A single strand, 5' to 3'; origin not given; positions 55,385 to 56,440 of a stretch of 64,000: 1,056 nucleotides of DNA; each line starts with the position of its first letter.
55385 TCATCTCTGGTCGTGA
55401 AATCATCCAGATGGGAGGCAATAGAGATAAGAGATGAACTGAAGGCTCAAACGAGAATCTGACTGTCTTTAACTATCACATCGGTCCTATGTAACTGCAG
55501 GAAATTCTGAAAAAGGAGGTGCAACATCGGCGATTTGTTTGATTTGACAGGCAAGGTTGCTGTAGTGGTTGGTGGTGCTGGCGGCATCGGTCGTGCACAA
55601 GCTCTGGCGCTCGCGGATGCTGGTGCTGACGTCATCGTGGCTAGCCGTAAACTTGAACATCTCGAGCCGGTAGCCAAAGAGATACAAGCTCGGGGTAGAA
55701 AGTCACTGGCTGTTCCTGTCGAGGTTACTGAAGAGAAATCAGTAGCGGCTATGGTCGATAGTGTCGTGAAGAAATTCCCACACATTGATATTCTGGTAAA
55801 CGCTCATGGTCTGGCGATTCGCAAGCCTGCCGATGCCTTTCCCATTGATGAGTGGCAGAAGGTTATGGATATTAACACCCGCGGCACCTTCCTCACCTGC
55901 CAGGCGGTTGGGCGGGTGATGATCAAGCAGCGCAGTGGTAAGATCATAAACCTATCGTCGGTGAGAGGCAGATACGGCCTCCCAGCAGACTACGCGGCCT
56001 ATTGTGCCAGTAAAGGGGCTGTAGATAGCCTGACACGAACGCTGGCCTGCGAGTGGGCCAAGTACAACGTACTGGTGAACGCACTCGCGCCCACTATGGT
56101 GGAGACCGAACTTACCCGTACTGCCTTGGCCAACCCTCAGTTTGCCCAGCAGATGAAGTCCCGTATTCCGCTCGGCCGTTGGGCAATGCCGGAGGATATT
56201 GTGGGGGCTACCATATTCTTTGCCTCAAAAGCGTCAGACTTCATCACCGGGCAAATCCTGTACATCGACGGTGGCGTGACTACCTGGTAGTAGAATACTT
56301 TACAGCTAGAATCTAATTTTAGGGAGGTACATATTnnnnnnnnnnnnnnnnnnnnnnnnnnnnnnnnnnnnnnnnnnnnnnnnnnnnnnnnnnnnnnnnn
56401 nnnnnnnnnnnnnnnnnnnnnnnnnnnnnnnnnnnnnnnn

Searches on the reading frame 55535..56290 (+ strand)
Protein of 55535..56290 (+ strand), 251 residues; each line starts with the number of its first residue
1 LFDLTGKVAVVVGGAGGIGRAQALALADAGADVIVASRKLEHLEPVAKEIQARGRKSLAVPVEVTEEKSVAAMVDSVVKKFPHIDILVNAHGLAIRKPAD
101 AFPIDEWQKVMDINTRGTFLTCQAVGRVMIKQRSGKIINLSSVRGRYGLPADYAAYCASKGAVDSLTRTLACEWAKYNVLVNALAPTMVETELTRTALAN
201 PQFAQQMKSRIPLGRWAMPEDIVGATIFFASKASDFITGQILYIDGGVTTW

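Call 3: search_protein_families(library=pfam, proteins=[window:55535-56290:+], max_evalue=0.01)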
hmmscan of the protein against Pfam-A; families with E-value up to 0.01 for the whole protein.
window:55535-56290:+ (251 aa): 12 families
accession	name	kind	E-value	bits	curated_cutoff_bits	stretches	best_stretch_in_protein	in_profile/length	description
PF13561.12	adh_short_C2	-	1.3e-63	215.2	27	1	15-249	3-236/236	Enoyl-(Acyl carrier protein) reductase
PF00106.31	adh_short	-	2e-56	191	26.6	1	7-197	1-190/195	short chain dehydrogenase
PF08659.16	KR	-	3.5e-14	53.6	22.6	1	10-169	4-162/180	KR domain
PF03807.23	F420_oxidored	-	7.6e-05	23.7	21.6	1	8-77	2-63/94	NADP oxidoreductase coenzyme F420-dependent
PF23441.1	SDR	-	0.00019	21.4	27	1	8-248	9-255/258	SDR-like rossmann domain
PF13241.12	NAD_binding_7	-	0.00027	21.9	22.1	1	1-56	2-54/104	Putative NAD(P)-binding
PF03435.24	Sacchrp_dh_NADP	-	0.00035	21.3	25.1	1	10-90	1-75/129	Saccharopine dehydrogenase NADP binding domain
PF02558.23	ApbA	-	0.00056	20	22.2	1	11-79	2-62/150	Ketopantoate reductase PanE/ApbA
PF01370.27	Epimerase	-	0.00067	19.6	20.9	1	10-148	2-120/240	NAD dependent epimerase/dehydratase family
PF07991.19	KARI_N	-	0.0015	18.6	20.6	1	9-49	6-46/165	Acetohydroxy acid isomeroreductase, NADPH-binding domain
PF01488.26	Shikimate_DH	-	0.0028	18.2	24.3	1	8-53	13-59/138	Shikimate / quinate 5-dehydrogenase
PF02737.24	3HCDH_N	-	0.006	16.9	22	1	10-65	2-56/180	3-hydroxyacyl-CoA dehydrogenase, NAD binding domain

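Call 4: search_protein_families(library=ncbifam, proteins=[window:55535-56290:+], max_evalue=0.01)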
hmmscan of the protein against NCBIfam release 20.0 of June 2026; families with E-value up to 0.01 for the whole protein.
window:55535-56290:+ (251 aa): 248 families (the best 25 are shown)
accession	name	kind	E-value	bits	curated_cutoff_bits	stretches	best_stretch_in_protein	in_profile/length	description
NF006070.0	PRK08213.1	subfamily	2.2e-77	260.1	279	1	1-250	7-258/259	gluconate 5-dehydrogenase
NF005309.0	PRK06841.1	subfamily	2.1e-74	250.2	286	1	2-249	11-253/255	GolD/DthD family dehydrogenase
NF005711.0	PRK07523.1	subfamily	6.4e-70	235.6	413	1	1-250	5-253/255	SDR family oxidoreductase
NF005390.0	PRK06935.1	equivalog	7.7e-69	231.9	369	1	1-248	10-255/258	2-dehydro-3-deoxy-D-gluconate 5-dehydrogenase KduD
TIGR01832.1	kduD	equivalog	2.2e-66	223.9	338.85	1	2-247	1-244/248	2-dehydro-3-deoxy-D-gluconate 5-dehydrogenase KduD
NF004791.0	PRK06138.1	equivalog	3.1e-65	220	312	1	3-250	2-251/252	SDR family oxidoreductase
NF005559.1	PRK07231.1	subfamily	9.4e-65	218.6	215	1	4-249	2-248/249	glucose 1-dehydrogenase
NF005983.0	PRK08085.1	equivalog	5.5e-64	216.2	408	1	1-248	4-250/254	gluconate 5-dehydrogenase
NF004778.0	PRK06124.1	equivalog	1.8e-63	214.3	303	1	2-249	7-253/256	SDR family oxidoreductase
NF052558.1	MBtsdlDhBudC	equivalog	7e-63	212.5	270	1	5-250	2-243/250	meso-2,3-butanediol dehydrogenase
TIGR01830.1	3oxo_ACP_reduc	equivalog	6.9e-62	209.3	297.75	1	9-248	1-238/239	3-oxoacyl-[acyl-carrier-protein] reductase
NF005488.0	PRK07097.1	equivalog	4.3e-61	206.3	369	1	1-249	5-258/266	gluconate 5-dehydrogenase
NF005853.0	PRK07774.1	equivalog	5.3e-61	206.2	303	1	2-248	2-246/250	SDR family oxidoreductase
NF004818.0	PRK06172.1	equivalog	7e-61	205.7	336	1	3-249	4-251/253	SDR family oxidoreductase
NF009466.0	PRK12826.1-2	subfamily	1.5e-59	201.5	222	1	7-249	4-245/248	3-oxoacyl-ACP reductase FabG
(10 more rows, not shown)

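Call 12: search_solved_structures(query=window:55535-56290:+, max_evalue=1e-20)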
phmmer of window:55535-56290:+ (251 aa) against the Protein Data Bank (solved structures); distinct sequences matched with E-value up to 1e-20: 390 (the best 60 are shown).
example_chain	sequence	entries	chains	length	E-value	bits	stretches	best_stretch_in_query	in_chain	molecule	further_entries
1vl8_A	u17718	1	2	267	3.9e-56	193.8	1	1-249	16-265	Gluconate 5-dehydrogenase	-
5u9p_A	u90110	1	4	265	1.3e-52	182.3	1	2-250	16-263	Gluconate 5-dehydrogenase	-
4g81_D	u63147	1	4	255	2.5e-52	181.4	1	1-247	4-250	Putative hexonate dehydrogenase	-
4npc_A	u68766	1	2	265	2.8e-51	177.9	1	2-249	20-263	Sorbitol dehydrogenase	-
4z9y_A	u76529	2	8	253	2.7e-50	174.7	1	2-247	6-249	2-deoxy-D-gluconate 3-dehydrogenase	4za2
4ibo_A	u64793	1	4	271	2.4e-48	168.4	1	1-249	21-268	Gluconate dehydrogenase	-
3r1i_A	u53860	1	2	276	6.3e-47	163.7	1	1-249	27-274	Short-chain type dehydrogenase/reductase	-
3awd_A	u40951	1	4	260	1.7e-46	162.3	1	4-251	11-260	Putative polyol dehydrogenase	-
4jro_A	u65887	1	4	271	8.7e-46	160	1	3-248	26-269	FabG protein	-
2p68_A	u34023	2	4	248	2.2e-44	155.4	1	3-248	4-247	3-oxoacyl-[acyl-carrier-protein] reductase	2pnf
4rzh_A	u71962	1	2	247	4.7e-44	154.3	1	3-249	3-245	3-oxoacyl-[acyl-carrier protein] reductase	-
3uf0_A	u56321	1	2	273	6.2e-44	153.9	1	2-247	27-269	Short-chain dehydrogenase/reductase SDR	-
2uvd_A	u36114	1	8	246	1e-43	153.2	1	4-248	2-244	3-OXOACYL-(ACYL-CARRIER-PROTEIN) REDUCTASE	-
8cxa_A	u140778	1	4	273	3.5e-43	151.4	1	3-248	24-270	3-oxoacyl-[acyl-carrier-protein] reductase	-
4dml_A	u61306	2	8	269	4.1e-43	151.2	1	3-248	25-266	3-oxoacyl-[acyl-carrier-protein] reductase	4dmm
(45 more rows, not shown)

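Call 45: find_related_loci(query=window:55535-56290:+, collection=genome_contigs, flank=6000)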
Query window:55535-56290:+ (251 aa) in genome_contigs; peptide patterns used: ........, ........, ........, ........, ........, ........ (x = any residue, [..] = any of these).
599 stretches matched a pattern (row limit reached: there are more); 580 encode a relative of the query (tblastn E <= 1e-3); the best 80 are kept; 80 distinct loci.
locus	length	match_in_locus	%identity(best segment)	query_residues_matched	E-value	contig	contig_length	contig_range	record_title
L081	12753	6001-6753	92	1-251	5e-151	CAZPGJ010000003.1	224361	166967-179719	MAG TPA_asm: uncultured Dehalococcoidales bacterium isolate binchicken_co294_83 genome assembly, contig: NODE_69_length_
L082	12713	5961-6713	86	1-251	2e-148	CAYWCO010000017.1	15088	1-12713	MAG TPA_asm: uncultured Dehalococcoidales bacterium isolate binchicken_co332_5 genome assembly, contig: NODE_830_length_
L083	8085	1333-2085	89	1-251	2e-140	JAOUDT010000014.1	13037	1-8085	MAG: Dehalococcoidia bacterium isolate 4_1_Jan_SF_Bin38 4_1_Jan_SF_Bin38_scaffold_1839_c1, whole genome shotgun sequence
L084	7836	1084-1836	82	1-251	7e-139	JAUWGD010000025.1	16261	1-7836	MAG: Dehalococcoidales bacterium isolate CSMAG_2233 CSMAG_2233_k141_864745_length_16261_cov_18.8963, whole genome shotgu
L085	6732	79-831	82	1-251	8e-134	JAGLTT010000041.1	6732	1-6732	MAG: Dehalococcoidales bacterium isolate RS_11_13 ZL20.bin.13.fa_41, whole genome shotgun sequence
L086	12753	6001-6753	82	1-251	3e-133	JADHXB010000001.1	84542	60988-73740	MAG: Dehalococcoidia bacterium isolate BS750m-G42 BS-750m-C113, whole genome shotgun sequence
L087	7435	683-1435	74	1-251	8e-130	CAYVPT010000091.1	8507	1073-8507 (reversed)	MAG TPA_asm: uncultured Dehalococcoidaceae bacterium isolate binchicken_co34_11 genome assembly, contig: NODE_14771_leng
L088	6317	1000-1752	74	1-251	3e-129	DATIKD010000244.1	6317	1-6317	MAG TPA_asm: Dehalococcoidales bacterium isolate SMAG_U15709 k141_115657, whole genome shotgun sequence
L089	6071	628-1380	82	1-251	3e-129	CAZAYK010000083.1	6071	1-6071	MAG TPA_asm: uncultured Dehalococcoidaceae bacterium isolate binchicken_co19_651 genome assembly, contig: NODE_22962_len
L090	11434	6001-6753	74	1-251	2e-122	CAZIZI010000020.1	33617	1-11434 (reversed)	MAG TPA_asm: uncultured Thermodesulfobacteriota bacterium isolate SRP104967_co1_28 genome assembly, contig: NODE_413_len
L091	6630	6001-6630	93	1-210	3e-122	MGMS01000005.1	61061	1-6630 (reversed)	MAG: Chloroflexi bacterium RBG_13_51_36 RBG_13_scaffold_107, whole genome shotgun sequence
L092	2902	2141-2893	68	1-251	6e-124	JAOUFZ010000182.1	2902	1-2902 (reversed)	MAG: Dehalococcoidia bacterium isolate 4_1_July_SF_Bin57 4_1_July_SF_Bin57_scaffold_24432_c1, whole genome shotgun seque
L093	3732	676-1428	67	1-251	2e-121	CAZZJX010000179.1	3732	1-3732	MAG TPA_asm: uncultured Dehalococcoidales bacterium isolate SRP068000_co1_322 genome assembly, contig: NODE_64659_length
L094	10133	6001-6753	73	1-251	8e-119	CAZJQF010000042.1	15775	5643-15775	MAG TPA_asm: uncultured Dehalococcoidales bacterium isolate SRP192927_co3_85 genome assembly, contig: NODE_8447_length_1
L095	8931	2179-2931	67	1-251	3e-117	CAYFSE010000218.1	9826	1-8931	MAG TPA_asm: uncultured Dehalococcoidales bacterium isolate ERP108616_co1_133 genome assembly, contig: k119_663840, whol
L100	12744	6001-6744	54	1-248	8e-84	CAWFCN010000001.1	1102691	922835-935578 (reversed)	MAG: uncultured Actinomycetes bacterium isolate MFD04716.bin.1.353 genome assembly, contig: contig_10097, whole genome s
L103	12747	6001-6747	52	1-249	3e-80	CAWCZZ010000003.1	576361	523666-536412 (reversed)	MAG: uncultured Acidobacteriota bacterium isolate MFD01716.bin.1.50 genome assembly, contig: contig_18942, whole genome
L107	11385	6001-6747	51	1-248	3e-78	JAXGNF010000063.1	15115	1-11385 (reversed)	MAG: Thermoleophilia bacterium isolate AnMBR.bin25 bin25_63, whole genome shotgun sequence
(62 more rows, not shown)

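Call 49: search_protein_families(library=pfam, proteins=[L103:4350-5561:+, L103:891-1847:+, L103:7764-8225:+, L103:8510-9064:+, L100:3888-4952:+, L100:8031-8738:+, L100:8728-10131:+, L100:10124-10906:+, L107:1744-2670:+, L107:3858-4844:+], max_evalue=0.0001)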
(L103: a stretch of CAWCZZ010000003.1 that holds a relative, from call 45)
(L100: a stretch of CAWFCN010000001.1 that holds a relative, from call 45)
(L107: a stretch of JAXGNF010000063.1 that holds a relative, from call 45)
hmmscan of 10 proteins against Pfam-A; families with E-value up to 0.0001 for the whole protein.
L103:4350-5561:+ (404 aa): 2 families
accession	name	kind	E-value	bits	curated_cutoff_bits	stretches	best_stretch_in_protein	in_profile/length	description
PF00108.29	Thiolase_N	-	1.8e-106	355.7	26.4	1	15-273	1-259/260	Thiolase, N-terminal domain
PF02803.24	Thiolase_C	-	3.7e-54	182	27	1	281-402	1-122/123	Thiolase, C-terminal domain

L103:891-1847:+ (319 aa): 0 families

L103:7764-8225:+ (154 aa): 0 families

L103:8510-9064:+ (185 aa): 0 families

L100:3888-4952:+ (355 aa): 1 family
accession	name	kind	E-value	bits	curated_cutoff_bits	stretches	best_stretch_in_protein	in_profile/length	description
PF00378.25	ECH_1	-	8.2e-19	68.4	27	1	187-316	83-214/251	Enoyl-CoA hydratase/isomerase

L100:8031-8738:+ (236 aa): 2 families
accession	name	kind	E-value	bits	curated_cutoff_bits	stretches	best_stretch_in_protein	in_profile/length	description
PF13549.11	ATP-grasp_5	-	2.7e-87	292.2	27.6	1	14-234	1-221/221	ATP-grasp domain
PF08442.15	ATP-grasp_2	-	6.5e-05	23.1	29.5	1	23-202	2-185/202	ATP-grasp domain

L100:8728-10131:+ (468 aa): 4 families
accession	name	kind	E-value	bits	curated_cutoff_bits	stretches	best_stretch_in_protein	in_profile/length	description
PF13607.11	Succ_CoA_lig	-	1.8e-48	164.2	27.4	1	168-303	2-137/138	Succinyl-CoA ligase like flavodoxin domain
PF13380.12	CoA_binding_2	-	2.6e-23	83.1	22.8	1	23-146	2-114/116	CoA binding domain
PF02629.25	CoA_binding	-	1.7e-12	48.4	22.3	1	22-111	4-97/97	CoA binding domain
PF19045.5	Ligase_CoA_2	-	3.8e-05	24.2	23.7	1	316-396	2-79/162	Ligase-CoA domain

L100:10124-10906:+ (261 aa): 3 families
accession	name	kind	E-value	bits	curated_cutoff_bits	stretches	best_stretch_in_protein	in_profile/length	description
PF00072.30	Response_reg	-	1.6e-29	102.7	30.2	1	46-155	1-108/111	Response regulator receiver domain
PF00196.25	GerE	-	2.8e-16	59.3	23.5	1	194-247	2-55/57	Bacterial regulatory proteins, luxR family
PF08281.18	Sigma70_r4_2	-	1.2e-05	25.3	25.7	1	201-229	17-46/54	Sigma-70, region 4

L107:1744-2670:+ (309 aa): 6 families
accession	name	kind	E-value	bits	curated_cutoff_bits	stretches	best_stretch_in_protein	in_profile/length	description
PF13247.11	Fer4_11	-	1.9e-27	95.8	26.2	1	93-189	2-99/100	4Fe-4S dicluster domain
PF13620.12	CarboxypepD_reg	-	3.7e-14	53.3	32.3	1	224-296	2-73/82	Carboxypeptidase regulatory-like domain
PF12838.12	Fer4_7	-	5e-12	46.5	27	1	101-147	2-52/52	4Fe-4S dicluster domain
PF12837.12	Fer4_6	-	9e-10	38.5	25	1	126-148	2-24/24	4Fe-4S binding domain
PF13237.11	Fer4_10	-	5.5e-07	29.8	25.5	0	126-181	2-53/53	4Fe-4S dicluster domain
PF13187.11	Fer4_9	-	9.5e-07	29.2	27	0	133-184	2-51/52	4Fe-4S dicluster domain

L107:3858-4844:+ (329 aa): 1 family
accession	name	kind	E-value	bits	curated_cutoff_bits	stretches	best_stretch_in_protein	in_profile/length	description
PF00378.25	ECH_1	-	1.5e-19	70.8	27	1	162-292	84-216/251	Enoyl-CoA hydratase/isomerase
